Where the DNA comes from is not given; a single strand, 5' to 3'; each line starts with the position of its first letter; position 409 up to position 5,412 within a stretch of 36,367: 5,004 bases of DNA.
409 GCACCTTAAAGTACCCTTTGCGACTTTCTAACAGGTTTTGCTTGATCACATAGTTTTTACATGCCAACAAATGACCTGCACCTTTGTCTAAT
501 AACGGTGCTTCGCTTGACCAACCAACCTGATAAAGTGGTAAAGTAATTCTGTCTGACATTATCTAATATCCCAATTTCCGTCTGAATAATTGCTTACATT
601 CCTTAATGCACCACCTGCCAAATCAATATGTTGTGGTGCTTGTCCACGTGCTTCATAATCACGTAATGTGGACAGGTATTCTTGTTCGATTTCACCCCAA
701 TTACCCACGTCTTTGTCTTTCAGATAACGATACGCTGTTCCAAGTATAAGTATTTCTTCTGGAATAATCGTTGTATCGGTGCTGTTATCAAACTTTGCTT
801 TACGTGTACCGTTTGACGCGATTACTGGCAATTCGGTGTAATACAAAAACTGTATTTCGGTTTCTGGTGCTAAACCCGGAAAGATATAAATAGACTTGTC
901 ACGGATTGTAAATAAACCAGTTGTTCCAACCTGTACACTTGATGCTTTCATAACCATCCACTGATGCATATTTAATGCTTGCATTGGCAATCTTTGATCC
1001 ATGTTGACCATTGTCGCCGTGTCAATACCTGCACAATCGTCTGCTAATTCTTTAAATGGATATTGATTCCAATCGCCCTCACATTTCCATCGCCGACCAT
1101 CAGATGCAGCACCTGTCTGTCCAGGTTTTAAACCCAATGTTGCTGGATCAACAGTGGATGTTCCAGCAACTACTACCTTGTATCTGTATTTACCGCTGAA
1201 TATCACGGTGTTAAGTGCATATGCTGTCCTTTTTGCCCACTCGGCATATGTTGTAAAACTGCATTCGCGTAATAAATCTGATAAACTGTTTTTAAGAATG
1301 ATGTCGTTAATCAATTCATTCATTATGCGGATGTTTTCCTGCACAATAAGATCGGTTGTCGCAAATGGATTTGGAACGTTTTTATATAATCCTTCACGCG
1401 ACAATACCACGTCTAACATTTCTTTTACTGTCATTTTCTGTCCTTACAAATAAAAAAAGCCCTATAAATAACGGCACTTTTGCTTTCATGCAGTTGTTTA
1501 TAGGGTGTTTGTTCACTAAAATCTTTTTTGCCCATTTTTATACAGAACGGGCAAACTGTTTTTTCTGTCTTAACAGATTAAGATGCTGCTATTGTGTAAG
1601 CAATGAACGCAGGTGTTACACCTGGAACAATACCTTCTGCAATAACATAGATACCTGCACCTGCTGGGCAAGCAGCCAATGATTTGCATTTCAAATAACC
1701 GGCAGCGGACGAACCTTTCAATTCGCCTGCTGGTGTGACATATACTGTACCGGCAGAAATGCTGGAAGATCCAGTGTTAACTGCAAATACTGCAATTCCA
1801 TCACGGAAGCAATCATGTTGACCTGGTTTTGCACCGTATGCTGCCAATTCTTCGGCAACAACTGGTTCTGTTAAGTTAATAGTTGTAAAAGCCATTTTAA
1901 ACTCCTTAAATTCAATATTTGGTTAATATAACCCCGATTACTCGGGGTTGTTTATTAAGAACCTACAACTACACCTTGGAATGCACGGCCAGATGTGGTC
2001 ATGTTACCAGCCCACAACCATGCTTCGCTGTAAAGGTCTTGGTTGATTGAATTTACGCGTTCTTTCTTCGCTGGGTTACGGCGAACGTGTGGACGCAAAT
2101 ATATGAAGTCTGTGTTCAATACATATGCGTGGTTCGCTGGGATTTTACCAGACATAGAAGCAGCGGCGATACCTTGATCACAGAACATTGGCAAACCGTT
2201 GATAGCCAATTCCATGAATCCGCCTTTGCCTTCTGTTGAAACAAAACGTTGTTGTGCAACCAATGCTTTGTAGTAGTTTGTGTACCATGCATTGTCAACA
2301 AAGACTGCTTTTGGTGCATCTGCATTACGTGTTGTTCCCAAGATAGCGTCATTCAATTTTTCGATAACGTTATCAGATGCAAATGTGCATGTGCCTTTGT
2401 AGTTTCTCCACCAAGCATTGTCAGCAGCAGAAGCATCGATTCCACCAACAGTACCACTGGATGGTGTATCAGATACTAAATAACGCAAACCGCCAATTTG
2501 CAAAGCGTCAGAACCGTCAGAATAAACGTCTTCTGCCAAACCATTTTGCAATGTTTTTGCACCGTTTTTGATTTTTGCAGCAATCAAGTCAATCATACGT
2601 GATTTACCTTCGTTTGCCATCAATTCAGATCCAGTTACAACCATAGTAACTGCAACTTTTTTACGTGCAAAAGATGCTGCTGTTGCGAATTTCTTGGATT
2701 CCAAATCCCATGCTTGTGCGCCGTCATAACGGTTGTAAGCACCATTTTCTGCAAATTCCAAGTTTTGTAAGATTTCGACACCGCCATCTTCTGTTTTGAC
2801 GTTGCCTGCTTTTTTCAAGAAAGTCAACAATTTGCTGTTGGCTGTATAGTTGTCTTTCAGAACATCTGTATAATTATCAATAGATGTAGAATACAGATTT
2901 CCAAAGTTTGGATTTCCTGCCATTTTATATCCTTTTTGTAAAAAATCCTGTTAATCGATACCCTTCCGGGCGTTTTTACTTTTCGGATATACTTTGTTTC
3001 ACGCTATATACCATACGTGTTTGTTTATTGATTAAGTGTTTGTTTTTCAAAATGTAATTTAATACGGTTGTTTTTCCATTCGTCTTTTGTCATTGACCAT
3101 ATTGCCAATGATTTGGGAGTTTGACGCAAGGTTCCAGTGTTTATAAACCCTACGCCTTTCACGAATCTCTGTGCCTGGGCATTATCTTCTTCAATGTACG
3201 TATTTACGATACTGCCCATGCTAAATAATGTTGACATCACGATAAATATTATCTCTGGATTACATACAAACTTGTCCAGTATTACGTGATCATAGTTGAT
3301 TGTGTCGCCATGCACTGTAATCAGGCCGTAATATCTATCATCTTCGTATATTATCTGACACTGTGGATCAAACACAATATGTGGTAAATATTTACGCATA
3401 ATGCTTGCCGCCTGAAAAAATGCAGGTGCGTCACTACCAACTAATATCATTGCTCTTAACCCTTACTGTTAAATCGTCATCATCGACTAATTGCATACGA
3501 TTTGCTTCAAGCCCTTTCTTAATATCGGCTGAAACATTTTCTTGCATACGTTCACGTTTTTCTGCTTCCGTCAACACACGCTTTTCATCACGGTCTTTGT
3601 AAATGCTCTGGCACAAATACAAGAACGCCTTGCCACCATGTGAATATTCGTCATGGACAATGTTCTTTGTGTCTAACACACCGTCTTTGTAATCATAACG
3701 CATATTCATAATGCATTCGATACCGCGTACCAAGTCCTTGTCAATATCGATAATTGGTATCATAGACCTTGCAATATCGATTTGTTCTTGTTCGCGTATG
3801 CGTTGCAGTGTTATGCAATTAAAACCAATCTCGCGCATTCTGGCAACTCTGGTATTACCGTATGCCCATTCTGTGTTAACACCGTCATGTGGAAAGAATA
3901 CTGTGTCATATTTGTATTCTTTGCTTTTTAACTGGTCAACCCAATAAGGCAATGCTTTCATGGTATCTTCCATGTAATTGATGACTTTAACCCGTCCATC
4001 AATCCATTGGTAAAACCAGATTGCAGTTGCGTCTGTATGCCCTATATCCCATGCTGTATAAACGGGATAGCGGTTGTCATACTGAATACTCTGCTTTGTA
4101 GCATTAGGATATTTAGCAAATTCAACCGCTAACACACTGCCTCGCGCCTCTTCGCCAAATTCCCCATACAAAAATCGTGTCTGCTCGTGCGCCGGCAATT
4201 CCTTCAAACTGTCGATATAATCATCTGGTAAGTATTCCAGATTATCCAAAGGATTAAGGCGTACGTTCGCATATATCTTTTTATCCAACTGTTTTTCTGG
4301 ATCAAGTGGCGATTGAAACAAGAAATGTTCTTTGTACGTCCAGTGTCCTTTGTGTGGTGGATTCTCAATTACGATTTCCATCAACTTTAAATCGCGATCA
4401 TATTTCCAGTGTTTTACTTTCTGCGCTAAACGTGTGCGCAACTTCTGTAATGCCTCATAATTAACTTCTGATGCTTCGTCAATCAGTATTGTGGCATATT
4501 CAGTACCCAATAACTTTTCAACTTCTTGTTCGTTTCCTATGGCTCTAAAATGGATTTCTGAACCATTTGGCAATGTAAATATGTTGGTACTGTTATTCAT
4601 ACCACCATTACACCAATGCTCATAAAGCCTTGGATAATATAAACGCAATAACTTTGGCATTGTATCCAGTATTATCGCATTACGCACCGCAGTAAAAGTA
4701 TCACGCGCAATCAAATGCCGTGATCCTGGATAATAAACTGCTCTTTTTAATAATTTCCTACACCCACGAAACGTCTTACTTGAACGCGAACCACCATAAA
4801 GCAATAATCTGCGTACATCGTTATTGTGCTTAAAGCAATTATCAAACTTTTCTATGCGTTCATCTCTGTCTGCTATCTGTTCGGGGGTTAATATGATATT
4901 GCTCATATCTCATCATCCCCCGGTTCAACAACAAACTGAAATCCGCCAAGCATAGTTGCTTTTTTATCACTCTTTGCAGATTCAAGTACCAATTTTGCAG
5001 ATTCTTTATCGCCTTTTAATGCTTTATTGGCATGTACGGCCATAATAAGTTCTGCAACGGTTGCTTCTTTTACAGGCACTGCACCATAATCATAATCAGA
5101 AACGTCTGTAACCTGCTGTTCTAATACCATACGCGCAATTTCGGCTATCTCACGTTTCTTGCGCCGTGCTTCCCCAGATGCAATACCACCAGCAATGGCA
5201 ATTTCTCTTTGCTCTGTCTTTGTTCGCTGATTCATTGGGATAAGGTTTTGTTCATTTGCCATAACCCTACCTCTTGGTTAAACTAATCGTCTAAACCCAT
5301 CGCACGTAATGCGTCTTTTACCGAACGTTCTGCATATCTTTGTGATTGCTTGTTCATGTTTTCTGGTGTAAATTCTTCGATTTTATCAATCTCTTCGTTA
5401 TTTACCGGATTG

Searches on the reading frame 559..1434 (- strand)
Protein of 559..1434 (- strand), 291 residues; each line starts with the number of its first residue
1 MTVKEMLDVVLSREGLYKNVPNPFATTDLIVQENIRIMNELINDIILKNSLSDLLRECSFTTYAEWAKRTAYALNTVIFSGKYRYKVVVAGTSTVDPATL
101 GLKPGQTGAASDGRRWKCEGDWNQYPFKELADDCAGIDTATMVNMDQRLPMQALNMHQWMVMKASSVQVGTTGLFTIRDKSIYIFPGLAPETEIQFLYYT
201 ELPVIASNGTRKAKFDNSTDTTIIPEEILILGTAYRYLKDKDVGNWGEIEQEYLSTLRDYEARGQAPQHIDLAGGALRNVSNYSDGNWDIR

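Call 25: search_protein_families(library=phrogs, proteins=[window:559-1434:-], max_evalue=0.001)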
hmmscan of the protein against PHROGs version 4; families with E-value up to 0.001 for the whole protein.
window:559-1434:- (291 aa): 1 family
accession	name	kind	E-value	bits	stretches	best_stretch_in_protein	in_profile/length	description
phrog_6013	-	tail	1.5e-12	48.1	1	150-271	92-212/228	tail protein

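Call 68: search_protein_families(library=pfam, proteins=[window:559-1434:-], max_evalue=0.01)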
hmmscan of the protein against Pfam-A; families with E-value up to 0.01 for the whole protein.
window:559-1434:- (291 aa): 0 families

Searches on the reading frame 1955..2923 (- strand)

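Call 25: search_protein_families(library=phrogs, proteins=[window:1955-2923:-], max_evalue=0.001)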
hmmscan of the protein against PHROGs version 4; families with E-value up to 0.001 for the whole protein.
window:1955-2923:- (322 aa): 1 family
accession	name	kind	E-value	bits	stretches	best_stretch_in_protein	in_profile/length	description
phrog_9953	-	head and packaging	3.7e-67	228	1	4-320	6-327/329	major head protein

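Call 68: search_protein_families(library=pfam, proteins=[window:1955-2923:-], max_evalue=0.01)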
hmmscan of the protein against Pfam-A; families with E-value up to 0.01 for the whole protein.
window:1955-2923:- (322 aa): 0 families

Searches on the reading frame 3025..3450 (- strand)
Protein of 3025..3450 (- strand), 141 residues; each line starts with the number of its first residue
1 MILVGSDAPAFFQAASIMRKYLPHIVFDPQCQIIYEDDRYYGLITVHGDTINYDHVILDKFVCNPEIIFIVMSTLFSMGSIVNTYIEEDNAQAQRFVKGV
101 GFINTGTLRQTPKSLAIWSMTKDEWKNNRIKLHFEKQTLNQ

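Call 25: search_protein_families(library=phrogs, proteins=[window:3025-3450:-], max_evalue=0.001)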
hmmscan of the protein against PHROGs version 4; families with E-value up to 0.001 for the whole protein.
window:3025-3450:- (141 aa): 1 family
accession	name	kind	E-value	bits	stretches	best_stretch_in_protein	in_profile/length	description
phrog_4470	-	moron, auxiliary metabolic gene and host takeover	9.9e-05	23.3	1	82-131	87-140/146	acyl-CoA N-acyltransferase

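Call 68: search_protein_families(library=pfam, proteins=[window:3025-3450:-], max_evalue=0.01)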
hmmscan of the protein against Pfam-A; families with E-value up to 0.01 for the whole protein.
window:3025-3450:- (141 aa): 0 families

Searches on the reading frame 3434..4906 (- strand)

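Call 25: search_protein_families(library=phrogs, proteins=[window:3434-4906:-], max_evalue=0.001)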
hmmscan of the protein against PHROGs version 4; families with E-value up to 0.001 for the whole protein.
window:3434-4906:- (490 aa): 6 families
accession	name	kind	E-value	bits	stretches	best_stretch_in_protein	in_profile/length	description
phrog_979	-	head and packaging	4.2e-30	106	1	6-292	146-446/642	terminase large subunit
phrog_2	-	head and packaging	2.6e-27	96.9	1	23-451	265-603/807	terminase large subunit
phrog_2472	-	unknown function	1.2e-11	45.5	1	266-440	128-313/324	-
phrog_3717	-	head and packaging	1.1e-09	39.2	1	27-297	17-267/277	terminase large subunit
phrog_38319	-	unknown function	7.4e-06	26.6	1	41-292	28-263/271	-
phrog_9526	-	head and packaging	1.1e-05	26.1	1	106-168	95-157/280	terminase large subunit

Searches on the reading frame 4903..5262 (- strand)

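Call 25: search_protein_families(library=phrogs, proteins=[window:4903-5262:-], max_evalue=0.001)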
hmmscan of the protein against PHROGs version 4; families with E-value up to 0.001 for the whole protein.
window:4903-5262:- (119 aa): 1 family
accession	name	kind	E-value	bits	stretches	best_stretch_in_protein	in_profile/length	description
phrog_2412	-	unknown function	7.7e-21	75.7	1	1-102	1-102/150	-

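Call 68: search_protein_families(library=pfam, proteins=[window:4903-5262:-], max_evalue=0.01)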
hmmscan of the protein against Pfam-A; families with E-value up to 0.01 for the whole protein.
window:4903-5262:- (119 aa): 1 family
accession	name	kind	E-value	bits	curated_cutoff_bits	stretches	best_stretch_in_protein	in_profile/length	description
PF18932.5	DUF5681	-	0.0042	18.1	27.5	1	39-97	20-73/77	Family of unknown function (DUF5681)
